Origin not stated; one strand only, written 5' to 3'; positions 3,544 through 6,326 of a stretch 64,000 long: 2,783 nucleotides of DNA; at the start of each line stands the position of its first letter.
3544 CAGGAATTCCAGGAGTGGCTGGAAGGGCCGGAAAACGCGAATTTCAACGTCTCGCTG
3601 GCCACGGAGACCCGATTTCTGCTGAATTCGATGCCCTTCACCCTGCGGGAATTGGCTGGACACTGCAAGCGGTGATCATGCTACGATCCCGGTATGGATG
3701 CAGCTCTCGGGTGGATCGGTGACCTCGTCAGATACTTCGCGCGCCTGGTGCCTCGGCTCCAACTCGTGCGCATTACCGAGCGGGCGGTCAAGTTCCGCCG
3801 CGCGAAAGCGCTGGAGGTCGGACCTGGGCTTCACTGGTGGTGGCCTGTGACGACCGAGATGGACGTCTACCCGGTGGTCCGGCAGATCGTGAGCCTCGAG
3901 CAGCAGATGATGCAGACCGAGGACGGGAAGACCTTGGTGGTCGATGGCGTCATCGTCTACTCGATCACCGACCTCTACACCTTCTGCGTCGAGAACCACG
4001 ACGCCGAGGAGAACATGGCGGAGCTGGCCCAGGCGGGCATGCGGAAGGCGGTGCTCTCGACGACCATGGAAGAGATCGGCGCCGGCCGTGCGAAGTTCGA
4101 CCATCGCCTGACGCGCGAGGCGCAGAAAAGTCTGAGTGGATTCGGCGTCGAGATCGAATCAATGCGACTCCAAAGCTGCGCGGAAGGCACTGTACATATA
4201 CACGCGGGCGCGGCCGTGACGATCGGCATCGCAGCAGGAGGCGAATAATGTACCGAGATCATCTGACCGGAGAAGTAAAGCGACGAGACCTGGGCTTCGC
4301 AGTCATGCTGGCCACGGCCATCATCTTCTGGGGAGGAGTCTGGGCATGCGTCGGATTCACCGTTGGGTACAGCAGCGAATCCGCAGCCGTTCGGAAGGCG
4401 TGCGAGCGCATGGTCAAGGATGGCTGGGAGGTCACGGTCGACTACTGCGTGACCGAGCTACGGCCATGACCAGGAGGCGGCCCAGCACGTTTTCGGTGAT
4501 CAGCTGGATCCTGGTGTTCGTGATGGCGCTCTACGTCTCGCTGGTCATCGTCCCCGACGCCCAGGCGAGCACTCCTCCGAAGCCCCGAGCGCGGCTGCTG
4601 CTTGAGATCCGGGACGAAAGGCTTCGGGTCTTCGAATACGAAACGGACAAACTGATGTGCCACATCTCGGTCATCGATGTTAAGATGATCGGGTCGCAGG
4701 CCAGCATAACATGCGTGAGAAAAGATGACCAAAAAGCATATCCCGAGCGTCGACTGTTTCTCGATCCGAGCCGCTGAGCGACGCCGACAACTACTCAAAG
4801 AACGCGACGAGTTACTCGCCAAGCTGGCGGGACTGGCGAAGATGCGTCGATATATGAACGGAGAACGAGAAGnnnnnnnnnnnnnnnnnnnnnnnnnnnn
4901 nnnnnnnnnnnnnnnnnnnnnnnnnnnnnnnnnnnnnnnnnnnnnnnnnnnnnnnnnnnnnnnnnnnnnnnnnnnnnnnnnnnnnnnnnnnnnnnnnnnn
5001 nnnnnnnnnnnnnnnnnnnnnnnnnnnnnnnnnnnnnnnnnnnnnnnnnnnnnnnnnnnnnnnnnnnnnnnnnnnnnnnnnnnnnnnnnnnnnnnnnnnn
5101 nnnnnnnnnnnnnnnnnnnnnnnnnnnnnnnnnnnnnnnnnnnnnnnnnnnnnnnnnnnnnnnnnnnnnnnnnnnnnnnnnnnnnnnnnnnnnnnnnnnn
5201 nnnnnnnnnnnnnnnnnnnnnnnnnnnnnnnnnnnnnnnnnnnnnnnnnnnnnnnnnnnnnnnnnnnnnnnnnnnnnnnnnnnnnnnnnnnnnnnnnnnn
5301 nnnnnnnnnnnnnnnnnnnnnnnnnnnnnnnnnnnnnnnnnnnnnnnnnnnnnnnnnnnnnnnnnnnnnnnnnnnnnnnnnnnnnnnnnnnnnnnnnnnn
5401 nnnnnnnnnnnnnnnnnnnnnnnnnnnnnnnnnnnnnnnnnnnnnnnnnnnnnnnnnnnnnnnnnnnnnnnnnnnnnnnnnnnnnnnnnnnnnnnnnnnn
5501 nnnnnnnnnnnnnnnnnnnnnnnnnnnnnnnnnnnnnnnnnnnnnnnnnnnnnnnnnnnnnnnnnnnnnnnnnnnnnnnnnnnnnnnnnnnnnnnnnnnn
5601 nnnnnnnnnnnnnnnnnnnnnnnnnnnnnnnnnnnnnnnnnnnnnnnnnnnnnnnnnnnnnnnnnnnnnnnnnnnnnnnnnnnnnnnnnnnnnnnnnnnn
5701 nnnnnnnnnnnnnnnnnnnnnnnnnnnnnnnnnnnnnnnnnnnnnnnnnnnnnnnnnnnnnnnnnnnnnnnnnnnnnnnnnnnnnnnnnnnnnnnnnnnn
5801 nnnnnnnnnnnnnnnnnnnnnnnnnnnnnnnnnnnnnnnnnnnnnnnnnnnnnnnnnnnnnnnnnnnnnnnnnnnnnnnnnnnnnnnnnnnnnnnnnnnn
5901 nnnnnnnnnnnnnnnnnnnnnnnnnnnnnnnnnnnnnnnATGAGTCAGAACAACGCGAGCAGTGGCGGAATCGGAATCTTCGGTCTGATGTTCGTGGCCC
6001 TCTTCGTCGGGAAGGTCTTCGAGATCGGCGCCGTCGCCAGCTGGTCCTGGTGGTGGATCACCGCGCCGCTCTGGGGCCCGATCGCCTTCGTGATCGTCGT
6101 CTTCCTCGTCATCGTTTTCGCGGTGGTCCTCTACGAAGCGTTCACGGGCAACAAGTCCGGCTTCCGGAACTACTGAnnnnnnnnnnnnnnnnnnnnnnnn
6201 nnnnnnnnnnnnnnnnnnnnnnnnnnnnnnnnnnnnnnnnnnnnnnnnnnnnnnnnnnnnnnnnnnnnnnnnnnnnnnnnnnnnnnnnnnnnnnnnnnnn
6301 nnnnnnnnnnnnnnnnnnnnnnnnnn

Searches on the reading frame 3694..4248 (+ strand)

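Call 23: search_protein_families(library=pfam, proteins=[window:3694-4248:+], max_evalue=0.01)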
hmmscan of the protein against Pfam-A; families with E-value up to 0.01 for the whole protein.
window:3694-4248:+ (184 aa): 1 family
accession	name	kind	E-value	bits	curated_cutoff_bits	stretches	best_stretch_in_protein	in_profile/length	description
PF01145.31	Band_7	-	5e-20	72.7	23.6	1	25-160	3-143/176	SPFH domain / Band 7 family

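Call 82: search_protein_families(library=padloc, proteins=[window:3694-4248:+], max_evalue=0.01)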
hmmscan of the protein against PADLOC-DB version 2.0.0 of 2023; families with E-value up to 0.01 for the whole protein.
window:3694-4248:+ (184 aa): 0 families

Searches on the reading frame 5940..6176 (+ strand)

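Call 23: search_protein_families(library=pfam, proteins=[window:5940-6176:+], max_evalue=0.01)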
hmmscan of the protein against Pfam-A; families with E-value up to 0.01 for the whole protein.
window:5940-6176:+ (78 aa): 0 families

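Call 68: search_protein_families(library=phrogs, proteins=[window:5940-6176:+], max_evalue=0.01)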
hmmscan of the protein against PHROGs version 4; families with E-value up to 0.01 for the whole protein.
window:5940-6176:+ (78 aa): 1 family
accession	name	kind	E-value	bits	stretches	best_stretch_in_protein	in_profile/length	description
phrog_1374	-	unknown function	3.1e-15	56.7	1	3-70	8-72/89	-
